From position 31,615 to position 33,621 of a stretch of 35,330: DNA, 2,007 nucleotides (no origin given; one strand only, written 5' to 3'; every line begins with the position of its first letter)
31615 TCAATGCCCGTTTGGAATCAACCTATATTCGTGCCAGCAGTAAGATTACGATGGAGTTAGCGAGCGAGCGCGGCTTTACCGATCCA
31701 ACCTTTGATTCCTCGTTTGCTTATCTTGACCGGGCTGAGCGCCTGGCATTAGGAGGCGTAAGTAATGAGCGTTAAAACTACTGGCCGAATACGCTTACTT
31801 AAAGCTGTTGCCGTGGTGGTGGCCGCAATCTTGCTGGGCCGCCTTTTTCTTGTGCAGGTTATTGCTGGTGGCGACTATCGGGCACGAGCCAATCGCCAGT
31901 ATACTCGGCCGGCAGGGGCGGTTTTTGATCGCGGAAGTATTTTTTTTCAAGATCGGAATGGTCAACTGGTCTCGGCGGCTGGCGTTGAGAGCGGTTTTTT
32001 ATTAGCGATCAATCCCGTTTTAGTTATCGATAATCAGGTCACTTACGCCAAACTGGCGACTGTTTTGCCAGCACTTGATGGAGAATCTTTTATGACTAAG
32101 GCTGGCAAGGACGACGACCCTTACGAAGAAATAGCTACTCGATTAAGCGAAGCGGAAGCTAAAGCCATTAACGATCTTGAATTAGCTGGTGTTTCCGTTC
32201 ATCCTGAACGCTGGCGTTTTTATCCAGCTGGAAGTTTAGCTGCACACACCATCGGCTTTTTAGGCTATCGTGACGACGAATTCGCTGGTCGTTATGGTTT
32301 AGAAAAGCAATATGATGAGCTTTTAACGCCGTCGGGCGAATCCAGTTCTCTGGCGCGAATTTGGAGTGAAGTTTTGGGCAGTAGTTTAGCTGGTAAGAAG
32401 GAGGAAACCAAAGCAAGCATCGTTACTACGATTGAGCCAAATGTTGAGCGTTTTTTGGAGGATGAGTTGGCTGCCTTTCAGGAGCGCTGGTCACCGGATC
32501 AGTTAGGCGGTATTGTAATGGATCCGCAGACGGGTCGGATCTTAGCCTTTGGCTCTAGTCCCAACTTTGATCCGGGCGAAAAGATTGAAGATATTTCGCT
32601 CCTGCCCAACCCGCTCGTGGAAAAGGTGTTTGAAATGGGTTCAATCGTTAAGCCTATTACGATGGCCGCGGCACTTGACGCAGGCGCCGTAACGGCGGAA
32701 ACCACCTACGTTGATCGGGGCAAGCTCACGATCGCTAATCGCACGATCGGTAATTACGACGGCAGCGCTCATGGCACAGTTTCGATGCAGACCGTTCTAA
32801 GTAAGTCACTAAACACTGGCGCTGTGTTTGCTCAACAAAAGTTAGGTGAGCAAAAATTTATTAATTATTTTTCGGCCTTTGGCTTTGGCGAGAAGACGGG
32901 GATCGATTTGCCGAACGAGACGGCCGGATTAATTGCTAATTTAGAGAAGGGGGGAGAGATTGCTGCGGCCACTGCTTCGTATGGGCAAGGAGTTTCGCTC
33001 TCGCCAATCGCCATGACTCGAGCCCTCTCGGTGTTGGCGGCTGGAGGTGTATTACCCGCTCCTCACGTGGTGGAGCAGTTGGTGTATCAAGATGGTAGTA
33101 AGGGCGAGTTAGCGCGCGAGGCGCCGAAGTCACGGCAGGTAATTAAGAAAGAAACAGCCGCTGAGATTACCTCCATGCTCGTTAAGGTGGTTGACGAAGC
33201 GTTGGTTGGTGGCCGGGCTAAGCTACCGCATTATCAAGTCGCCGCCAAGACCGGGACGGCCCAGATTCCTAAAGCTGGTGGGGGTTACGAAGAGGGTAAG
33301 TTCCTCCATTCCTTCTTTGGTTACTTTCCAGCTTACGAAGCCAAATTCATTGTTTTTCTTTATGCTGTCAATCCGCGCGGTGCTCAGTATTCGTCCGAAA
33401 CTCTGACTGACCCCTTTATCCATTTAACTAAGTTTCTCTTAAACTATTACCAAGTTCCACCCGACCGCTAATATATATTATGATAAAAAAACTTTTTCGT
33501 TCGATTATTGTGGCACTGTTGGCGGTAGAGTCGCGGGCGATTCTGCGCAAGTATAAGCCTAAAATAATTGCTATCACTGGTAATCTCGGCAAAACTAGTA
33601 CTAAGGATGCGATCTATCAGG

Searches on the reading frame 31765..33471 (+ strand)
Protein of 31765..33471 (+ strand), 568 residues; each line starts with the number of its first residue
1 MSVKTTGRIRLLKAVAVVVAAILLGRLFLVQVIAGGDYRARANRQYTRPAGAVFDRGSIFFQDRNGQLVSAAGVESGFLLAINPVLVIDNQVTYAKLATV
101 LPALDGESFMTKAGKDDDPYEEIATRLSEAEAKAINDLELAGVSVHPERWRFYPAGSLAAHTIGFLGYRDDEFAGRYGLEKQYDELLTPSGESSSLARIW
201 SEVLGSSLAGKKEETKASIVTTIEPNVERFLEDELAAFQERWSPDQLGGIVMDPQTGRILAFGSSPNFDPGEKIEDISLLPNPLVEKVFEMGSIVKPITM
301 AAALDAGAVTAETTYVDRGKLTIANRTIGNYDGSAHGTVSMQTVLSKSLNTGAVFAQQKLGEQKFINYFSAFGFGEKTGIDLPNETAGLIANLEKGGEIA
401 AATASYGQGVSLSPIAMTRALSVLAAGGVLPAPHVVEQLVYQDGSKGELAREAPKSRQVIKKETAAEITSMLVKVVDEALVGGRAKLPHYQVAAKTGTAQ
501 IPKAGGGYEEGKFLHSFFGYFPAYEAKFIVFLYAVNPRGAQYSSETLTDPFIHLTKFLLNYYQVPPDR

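Call 68: search_protein_families(library=pfam, proteins=[window:31765-33471:+], max_evalue=0.00001)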
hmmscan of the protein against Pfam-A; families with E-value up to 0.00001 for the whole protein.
window:31765-33471:+ (568 aa): 2 families
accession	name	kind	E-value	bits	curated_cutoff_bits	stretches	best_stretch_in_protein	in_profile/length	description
PF00905.27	Transpeptidase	-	2.7e-64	217.7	22.1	1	250-543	4-285/299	Penicillin binding protein transpeptidase domain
PF03717.20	PBP_dimer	-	6.3e-09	36.9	24.4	1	56-189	6-160/180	Penicillin-binding Protein dimerisation domain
